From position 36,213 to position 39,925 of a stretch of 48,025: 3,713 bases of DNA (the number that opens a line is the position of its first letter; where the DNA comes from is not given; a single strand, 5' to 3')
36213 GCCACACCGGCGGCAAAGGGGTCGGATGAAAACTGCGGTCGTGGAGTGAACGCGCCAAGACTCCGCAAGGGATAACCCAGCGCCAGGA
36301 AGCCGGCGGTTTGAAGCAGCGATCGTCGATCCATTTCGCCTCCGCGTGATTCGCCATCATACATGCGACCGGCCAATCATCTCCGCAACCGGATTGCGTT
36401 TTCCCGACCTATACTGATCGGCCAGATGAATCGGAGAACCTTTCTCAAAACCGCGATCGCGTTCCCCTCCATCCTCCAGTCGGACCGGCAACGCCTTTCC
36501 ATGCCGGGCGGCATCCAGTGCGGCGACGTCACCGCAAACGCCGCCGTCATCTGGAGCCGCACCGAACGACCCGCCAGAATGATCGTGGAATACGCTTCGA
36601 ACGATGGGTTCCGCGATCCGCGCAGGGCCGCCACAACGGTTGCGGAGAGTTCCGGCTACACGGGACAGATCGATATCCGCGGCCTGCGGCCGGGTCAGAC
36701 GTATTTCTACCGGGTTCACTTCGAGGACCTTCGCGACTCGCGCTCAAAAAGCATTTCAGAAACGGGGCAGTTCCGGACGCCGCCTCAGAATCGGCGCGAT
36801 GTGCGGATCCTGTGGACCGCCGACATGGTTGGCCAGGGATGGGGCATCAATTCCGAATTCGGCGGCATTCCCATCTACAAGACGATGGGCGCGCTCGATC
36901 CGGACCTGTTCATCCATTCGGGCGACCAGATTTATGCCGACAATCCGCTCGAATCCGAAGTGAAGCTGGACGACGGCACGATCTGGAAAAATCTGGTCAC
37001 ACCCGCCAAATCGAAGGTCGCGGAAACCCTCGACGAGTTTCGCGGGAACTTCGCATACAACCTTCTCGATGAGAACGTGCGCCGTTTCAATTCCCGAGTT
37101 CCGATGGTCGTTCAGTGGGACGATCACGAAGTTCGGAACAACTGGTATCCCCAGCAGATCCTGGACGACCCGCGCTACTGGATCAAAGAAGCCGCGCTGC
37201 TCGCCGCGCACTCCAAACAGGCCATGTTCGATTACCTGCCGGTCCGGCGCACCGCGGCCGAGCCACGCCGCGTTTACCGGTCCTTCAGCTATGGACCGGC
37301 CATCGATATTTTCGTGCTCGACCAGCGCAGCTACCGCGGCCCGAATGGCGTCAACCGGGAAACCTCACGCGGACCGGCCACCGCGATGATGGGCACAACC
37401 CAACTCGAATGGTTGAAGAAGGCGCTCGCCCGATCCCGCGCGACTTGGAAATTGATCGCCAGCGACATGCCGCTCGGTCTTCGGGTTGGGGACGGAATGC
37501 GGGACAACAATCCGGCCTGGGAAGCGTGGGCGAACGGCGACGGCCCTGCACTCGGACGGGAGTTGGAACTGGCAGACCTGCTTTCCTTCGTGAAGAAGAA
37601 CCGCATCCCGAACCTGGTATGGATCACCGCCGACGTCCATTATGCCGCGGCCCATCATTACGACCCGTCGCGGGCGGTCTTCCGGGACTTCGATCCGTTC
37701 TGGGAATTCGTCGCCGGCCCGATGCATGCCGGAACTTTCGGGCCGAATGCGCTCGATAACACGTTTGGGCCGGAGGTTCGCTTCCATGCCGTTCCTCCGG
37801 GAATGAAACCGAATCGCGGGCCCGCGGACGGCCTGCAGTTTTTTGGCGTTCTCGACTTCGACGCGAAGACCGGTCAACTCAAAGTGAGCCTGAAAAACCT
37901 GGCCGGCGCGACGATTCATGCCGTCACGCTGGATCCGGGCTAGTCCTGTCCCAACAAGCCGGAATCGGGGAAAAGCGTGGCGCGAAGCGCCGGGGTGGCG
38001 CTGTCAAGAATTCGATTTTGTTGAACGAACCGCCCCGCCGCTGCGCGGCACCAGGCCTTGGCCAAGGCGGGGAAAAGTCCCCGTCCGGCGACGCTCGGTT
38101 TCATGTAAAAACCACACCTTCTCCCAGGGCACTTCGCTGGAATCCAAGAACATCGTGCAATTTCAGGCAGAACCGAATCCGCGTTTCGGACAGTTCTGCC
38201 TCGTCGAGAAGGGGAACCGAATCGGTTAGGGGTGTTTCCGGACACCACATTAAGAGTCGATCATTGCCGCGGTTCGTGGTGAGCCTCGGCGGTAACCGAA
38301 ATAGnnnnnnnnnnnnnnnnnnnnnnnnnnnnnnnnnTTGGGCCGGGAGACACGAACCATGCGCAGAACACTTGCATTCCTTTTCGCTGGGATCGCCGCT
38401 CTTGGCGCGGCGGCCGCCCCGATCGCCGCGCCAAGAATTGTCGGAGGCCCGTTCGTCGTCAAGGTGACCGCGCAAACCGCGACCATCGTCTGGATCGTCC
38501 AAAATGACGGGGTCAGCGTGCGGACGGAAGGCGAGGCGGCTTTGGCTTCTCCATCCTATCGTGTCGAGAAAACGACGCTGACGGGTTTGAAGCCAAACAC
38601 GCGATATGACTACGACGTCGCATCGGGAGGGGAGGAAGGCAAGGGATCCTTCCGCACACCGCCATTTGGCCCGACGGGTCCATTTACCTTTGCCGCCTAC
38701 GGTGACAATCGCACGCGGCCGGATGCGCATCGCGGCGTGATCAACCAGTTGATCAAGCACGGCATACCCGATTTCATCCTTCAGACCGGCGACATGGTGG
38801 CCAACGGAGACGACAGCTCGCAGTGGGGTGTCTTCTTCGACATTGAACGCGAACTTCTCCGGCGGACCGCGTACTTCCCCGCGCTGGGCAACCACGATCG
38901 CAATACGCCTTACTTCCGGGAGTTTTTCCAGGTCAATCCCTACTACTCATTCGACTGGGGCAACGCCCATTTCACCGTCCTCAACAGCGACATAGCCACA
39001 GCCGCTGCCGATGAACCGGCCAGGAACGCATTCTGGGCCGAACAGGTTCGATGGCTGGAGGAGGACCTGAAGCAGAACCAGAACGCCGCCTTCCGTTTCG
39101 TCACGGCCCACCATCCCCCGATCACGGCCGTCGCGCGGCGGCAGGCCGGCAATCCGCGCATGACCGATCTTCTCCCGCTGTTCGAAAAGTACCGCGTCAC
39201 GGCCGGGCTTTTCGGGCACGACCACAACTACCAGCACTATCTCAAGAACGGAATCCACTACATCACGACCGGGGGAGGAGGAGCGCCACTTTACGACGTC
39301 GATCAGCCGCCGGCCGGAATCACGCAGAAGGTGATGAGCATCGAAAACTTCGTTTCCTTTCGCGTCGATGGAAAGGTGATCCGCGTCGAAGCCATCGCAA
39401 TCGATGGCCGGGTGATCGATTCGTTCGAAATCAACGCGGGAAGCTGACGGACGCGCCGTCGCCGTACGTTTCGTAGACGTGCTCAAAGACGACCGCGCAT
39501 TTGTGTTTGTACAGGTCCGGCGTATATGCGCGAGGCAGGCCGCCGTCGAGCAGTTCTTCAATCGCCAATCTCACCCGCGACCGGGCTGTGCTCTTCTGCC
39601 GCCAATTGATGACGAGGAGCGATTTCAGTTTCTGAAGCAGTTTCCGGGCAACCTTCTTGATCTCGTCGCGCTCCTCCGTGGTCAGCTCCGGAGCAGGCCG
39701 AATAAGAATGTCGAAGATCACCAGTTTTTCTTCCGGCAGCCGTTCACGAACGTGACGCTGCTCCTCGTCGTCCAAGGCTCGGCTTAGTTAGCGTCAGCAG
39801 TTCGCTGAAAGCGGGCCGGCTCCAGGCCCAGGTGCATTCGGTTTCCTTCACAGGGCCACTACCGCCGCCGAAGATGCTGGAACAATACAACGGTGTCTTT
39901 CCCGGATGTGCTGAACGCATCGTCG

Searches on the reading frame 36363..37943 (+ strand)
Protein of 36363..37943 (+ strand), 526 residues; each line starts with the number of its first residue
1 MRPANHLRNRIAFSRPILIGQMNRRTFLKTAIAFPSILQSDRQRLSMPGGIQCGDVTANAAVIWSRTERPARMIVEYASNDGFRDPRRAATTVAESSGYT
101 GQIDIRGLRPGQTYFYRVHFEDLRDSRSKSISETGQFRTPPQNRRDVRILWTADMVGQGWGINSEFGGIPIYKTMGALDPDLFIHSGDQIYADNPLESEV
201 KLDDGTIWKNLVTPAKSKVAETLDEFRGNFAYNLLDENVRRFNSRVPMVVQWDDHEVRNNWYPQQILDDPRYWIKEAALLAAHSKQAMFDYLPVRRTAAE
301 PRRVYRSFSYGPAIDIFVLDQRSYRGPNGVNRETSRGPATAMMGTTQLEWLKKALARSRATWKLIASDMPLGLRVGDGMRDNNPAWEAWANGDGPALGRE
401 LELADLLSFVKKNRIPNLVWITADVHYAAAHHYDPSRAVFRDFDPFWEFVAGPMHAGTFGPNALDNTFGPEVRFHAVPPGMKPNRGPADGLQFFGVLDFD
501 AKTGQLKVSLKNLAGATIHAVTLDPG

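Call 53: search_protein_families(library=pfam, proteins=[window:36363-37943:+], max_evalue=0.001)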
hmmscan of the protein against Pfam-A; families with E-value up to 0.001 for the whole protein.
window:36363-37943:+ (526 aa): 4 families
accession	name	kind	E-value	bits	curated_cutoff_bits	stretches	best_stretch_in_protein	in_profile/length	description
PF09423.15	PhoD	-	6.8e-89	298.8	27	1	155-509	4-342/343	PhoD-like phosphatase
PF16655.11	PhoD_N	-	2.2e-19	70.2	30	1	50-139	2-90/90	PhoD-like phosphatase, N-terminal domain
PF16656.11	Pur_ac_phosph_N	-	2.8e-08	34.7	30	1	60-139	15-93/93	Purple acid Phosphatase, N-terminal domain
PF25077.1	DUF7800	-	9e-06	26.2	27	1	56-122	13-73/89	Domain of unknown function (DUF7800)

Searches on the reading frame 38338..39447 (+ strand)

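Call 53: search_protein_families(library=pfam, proteins=[window:38338-39447:+], max_evalue=0.001)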
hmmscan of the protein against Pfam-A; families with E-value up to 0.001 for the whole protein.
window:38338-39447:+ (369 aa): 2 families
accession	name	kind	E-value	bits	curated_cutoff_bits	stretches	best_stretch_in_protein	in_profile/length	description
PF00149.33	Metallophos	-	9.1e-12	46.2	21.5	1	129-298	16-191/191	Calcineurin-like phosphoesterase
PF16656.11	Pur_ac_phosph_N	-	0.00023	22.1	30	1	72-107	56-93/93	Purple acid Phosphatase, N-terminal domain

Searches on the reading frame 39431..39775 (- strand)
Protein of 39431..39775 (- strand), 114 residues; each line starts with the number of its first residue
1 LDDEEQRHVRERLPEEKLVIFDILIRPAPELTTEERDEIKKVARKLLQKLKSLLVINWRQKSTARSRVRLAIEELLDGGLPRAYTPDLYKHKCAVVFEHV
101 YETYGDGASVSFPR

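Call 53: search_protein_families(library=pfam, proteins=[window:39431-39775:-], max_evalue=0.001)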
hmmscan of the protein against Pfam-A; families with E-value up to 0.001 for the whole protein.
window:39431-39775:- (114 aa): 1 family
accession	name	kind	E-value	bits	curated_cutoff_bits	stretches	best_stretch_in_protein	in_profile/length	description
PF11867.13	T1RH-like_C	-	6.5e-12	45.9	26.8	1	2-100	228-323/329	Type I restriction enzyme HindI endonuclease subunit-like, C-terminal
